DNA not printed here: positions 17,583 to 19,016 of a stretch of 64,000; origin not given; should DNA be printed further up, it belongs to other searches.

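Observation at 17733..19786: ATP-grasp amidoligase tightly linked to (2 nt upstream of) an alanine racemase inside the glycosyltransferase block: predicted D-alanyl-amidated polysaccharide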

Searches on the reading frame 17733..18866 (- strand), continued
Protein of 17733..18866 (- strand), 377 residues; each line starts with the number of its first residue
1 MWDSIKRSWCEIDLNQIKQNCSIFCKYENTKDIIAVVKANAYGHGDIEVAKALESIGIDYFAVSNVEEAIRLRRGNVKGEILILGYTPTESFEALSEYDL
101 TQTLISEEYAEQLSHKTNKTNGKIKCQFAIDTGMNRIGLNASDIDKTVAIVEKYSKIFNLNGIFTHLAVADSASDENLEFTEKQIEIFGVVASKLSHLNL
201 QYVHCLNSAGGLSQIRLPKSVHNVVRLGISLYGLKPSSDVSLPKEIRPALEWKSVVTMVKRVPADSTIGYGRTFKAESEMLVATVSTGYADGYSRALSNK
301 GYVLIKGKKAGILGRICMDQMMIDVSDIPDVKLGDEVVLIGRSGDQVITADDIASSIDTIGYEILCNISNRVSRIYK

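Call 39: find_encoding_contigs(protein=P0149, flank=6000, max_places=1)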
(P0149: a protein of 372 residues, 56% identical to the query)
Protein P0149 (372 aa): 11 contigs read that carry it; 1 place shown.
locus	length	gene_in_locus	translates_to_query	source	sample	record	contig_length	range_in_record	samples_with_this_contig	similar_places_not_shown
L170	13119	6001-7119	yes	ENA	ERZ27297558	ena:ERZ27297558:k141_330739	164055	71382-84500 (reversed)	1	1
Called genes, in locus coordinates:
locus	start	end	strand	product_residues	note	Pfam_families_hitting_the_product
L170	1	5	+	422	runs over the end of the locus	-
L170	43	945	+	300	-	PF00535:Glycos_transf_2, PF10111:Glyco_tranf_2_2, PF13641:Glyco_tranf_2_3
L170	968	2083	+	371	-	PF13439:Glyco_transf_4, PF13579:Glyco_trans_4_4, PF00534:Glycos_transf_1, PF13692:Glyco_trans_1_4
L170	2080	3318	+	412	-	PF04932:Wzy_C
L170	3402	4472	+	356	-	PF13439:Glyco_transf_4, PF13477:Glyco_trans_4_2 (weak), PF20706:GT4-conflict (faint), PF13579:Glyco_trans_4_4, PF00534:Glycos_transf_1, PF13692:Glyco_trans_1_4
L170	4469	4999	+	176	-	PF25087:GMPPB_C (faint), PF00132:Hexapep, PF14602:Hexapep_2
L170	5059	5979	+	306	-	PF14305:ATPgrasp_TupA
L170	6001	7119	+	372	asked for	PF01168:Ala_racemase_N, PF00842:Ala_racemase_C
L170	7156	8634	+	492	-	PF01943:Polysacc_synt, PF13440:Polysacc_synt_3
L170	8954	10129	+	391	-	PF00288:GHMP_kinases_N, PF08544:GHMP_kinases_C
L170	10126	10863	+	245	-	PF00483:NTP_transferase, PF12804:NTP_transf_3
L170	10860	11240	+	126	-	PF00903:Glyoxalase, PF13669:Glyoxalase_4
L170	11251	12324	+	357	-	PF04321:RmlD_sub_bind, PF01073:3Beta_HSD, PF01370:Epimerase, PF02719:Polysacc_synt_2, PF07993:NAD_binding_4, PF16363:GDP_Man_Dehyd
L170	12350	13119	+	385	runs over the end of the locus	PF14907:NTP_transf_5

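Call 40: find_encoding_contigs(protein=P0121, flank=8000, max_places=1)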
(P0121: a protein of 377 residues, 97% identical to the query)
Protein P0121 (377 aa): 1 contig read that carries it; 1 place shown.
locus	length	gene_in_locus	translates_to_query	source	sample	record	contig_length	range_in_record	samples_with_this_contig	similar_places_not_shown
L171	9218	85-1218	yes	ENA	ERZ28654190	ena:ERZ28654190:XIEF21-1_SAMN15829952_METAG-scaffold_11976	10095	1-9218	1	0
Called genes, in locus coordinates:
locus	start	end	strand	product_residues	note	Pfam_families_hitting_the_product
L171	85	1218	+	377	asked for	PF01168:Ala_racemase_N, PF00842:Ala_racemase_C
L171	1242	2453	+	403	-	PF10509:GalKase_gal_bdg (weak), PF00288:GHMP_kinases_N, PF08544:GHMP_kinases_C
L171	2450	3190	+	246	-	PF00483:NTP_transferase, PF12804:NTP_transf_3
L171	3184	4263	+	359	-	PF04321:RmlD_sub_bind, PF01073:3Beta_HSD, PF01370:Epimerase, PF02719:Polysacc_synt_2, PF07993:NAD_binding_4, PF16363:GDP_Man_Dehyd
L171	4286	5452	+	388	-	PF14907:NTP_transf_5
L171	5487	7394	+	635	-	PF13727:CoA_binding_3 (faint), PF01073:3Beta_HSD, PF01370:Epimerase, PF02719:Polysacc_synt_2, PF04321:RmlD_sub_bind, PF16363:GDP_Man_Dehyd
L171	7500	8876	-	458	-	PF13088:BNR_2 (faint)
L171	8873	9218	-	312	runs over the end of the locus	PF00701:DHDPS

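Call 53: find_encoding_contigs(protein=P0138, flank=6000, max_places=1)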
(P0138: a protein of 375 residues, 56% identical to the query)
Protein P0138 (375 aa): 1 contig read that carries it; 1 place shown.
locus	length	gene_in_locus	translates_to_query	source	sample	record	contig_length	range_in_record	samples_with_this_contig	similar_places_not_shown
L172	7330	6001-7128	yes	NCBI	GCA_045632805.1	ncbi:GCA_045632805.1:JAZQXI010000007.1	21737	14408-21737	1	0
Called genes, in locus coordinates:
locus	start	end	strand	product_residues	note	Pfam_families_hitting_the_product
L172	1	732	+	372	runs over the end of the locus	PF04230:PS_pyruv_trans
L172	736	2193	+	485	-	PF01943:Polysacc_synt, PF13440:Polysacc_synt_3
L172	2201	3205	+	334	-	PF04432:FrhB_FdhB_C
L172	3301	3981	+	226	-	PF08942:DUF1919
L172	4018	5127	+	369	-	PF13439:Glyco_transf_4, PF13477:Glyco_trans_4_2 (weak), PF13579:Glyco_trans_4_4, PF00534:Glycos_transf_1, PF13692:Glyco_trans_1_4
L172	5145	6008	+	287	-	PF14305:ATPgrasp_TupA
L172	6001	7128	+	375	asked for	PF01168:Ala_racemase_N, PF00842:Ala_racemase_C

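Call 54: find_encoding_contigs(protein=P0147, flank=6000, max_places=1)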
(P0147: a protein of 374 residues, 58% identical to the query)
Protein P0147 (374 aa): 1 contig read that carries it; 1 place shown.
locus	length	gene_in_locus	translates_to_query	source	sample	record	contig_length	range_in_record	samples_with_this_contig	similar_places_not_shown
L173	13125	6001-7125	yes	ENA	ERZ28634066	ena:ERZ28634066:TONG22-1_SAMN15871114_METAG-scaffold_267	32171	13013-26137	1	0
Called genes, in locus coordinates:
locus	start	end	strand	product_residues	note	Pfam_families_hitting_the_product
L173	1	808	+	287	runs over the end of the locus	PF14305:ATPgrasp_TupA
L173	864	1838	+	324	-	PF00535:Glycos_transf_2, PF10111:Glyco_tranf_2_2, PF13641:Glyco_tranf_2_3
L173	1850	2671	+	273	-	PF04230:PS_pyruv_trans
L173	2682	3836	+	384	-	PF00534:Glycos_transf_1, PF13692:Glyco_trans_1_4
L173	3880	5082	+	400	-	PF04932:Wzy_C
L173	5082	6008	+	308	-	PF14305:ATPgrasp_TupA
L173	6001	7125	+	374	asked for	PF01168:Ala_racemase_N, PF00842:Ala_racemase_C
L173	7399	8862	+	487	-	PF01943:Polysacc_synt, PF13440:Polysacc_synt_3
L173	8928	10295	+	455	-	PF01522:Polysacc_deac_1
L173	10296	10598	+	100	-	PF16363:GDP_Man_Dehyd (weak)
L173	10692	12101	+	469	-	PF00288:GHMP_kinases_N, PF08544:GHMP_kinases_C (weak)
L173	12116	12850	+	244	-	PF00483:NTP_transferase, PF01128:IspD (weak), PF12804:NTP_transf_3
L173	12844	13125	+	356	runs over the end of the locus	PF04321:RmlD_sub_bind, PF01073:3Beta_HSD, PF01370:Epimerase, PF02719:Polysacc_synt_2, PF07993:NAD_binding_4, PF16363:GDP_Man_Dehyd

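Call 55: find_encoding_contigs(protein=P0139, flank=6000, max_places=1)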
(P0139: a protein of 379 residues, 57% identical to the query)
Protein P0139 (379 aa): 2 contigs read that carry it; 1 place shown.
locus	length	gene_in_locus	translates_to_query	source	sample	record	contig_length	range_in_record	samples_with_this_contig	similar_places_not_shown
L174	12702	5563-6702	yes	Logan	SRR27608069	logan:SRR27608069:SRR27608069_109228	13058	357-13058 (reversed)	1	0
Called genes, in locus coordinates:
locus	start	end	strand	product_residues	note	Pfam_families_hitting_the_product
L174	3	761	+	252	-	?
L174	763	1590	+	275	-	PF00535:Glycos_transf_2, PF10111:Glyco_tranf_2_2 (weak)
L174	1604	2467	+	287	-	PF14305:ATPgrasp_TupA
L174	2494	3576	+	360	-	PF03033:Glyco_transf_28 (weak), PF13439:Glyco_transf_4, PF13579:Glyco_trans_4_4 (weak), PF20706:GT4-conflict, PF00534:Glycos_transf_1, PF13692:Glyco_trans_1_4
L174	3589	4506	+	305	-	PF14305:ATPgrasp_TupA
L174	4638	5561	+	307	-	PF14305:ATPgrasp_TupA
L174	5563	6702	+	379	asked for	PF01168:Ala_racemase_N, PF00842:Ala_racemase_C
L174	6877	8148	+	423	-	-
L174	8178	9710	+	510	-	-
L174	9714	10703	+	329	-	PF13524:Glyco_trans_1_2 (weak)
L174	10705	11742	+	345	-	PF01370:Epimerase, PF02719:Polysacc_synt_2, PF04321:RmlD_sub_bind (weak), PF05368:NmrA (weak), PF01073:3Beta_HSD, PF13460:NAD_binding_10, PF16363:GDP_Man_Dehyd, PF08485:Polysacc_syn_2C, +1 more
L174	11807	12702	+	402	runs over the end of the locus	PF01370:Epimerase, PF04321:RmlD_sub_bind (faint), PF07993:NAD_binding_4 (faint), PF14667:Polysacc_synt_C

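Call 80: search_protein_families(library=ncbifam, proteins=[L165:6001-7125:+, L170:6001-7119:+], max_evalue=1e-20)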
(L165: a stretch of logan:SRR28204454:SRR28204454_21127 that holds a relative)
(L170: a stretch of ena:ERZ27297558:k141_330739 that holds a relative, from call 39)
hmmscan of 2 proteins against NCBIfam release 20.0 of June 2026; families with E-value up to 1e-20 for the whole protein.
L165:6001-7125:+ (374 aa): 9 families
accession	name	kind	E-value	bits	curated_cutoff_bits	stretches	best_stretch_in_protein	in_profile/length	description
NF033131.1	vanT-G-Cterm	exception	3e-124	414.6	460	1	9-373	2-368/368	serine racemase VanT catalytic subunit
TIGR00492.1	alr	equivalog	6.8e-109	364.1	168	1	8-374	1-368/369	alanine racemase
NF008897.0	PRK11930.1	equivalog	9.1e-95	318.3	804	1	3-373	453-819/822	bifunctional UDP-N-acetylmuramoyl-tripeptide:D-alanyl-D-alanine ligase/alanine racemase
NF033132.1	vanT-CELN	equivalog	8.6e-77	259.1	900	1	8-370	338-694/697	membrane-bound serine racemase VanT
NF033133.1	vanT-L-cat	exception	1.6e-59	202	750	1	9-358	7-358/366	serine racemase VanT-L catalytic subunit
NF002970.2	PRK03646.1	exception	4.9e-59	200.2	600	1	13-370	8-352/356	catabolic alanine racemase DadX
NF000792.0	PRK00053.2-3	equivalog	7.6e-56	189.8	384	1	12-373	6-358/360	alanine racemase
NF009879.0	PRK13340.1-4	subfamily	2.9e-53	181.2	434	1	8-351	40-382/406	alanine racemase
NF000791.0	PRK00053.2-2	equivalog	6.4e-51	173.6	218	1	11-373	3-339/340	alanine racemase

L170:6001-7119:+ (372 aa): 9 families
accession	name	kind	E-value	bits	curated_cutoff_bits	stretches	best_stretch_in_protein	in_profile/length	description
NF033131.1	vanT-G-Cterm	exception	3.1e-126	421.2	460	1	4-369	1-368/368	serine racemase VanT catalytic subunit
TIGR00492.1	alr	equivalog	4.1e-107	358.3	168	1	4-371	1-369/369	alanine racemase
NF008897.0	PRK11930.1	equivalog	5.2e-92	309.2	804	1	6-371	460-821/822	bifunctional UDP-N-acetylmuramoyl-tripeptide:D-alanyl-D-alanine ligase/alanine racemase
NF033132.1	vanT-CELN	equivalog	2.9e-75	254.1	900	1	3-365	337-693/697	membrane-bound serine racemase VanT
NF002970.2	PRK03646.1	exception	4.4e-59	200.3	600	1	9-366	8-352/356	catabolic alanine racemase DadX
NF033133.1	vanT-L-cat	exception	8.1e-58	196.4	750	1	5-332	7-335/366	serine racemase VanT-L catalytic subunit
NF000792.0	PRK00053.2-3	equivalog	1.9e-52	178.6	384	1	8-370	6-359/360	alanine racemase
NF009879.0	PRK13340.1-4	subfamily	9.2e-51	172.9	434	1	2-347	38-382/406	alanine racemase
NF000791.0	PRK00053.2-2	equivalog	3.6e-50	171.1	218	1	7-370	3-340/340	alanine racemase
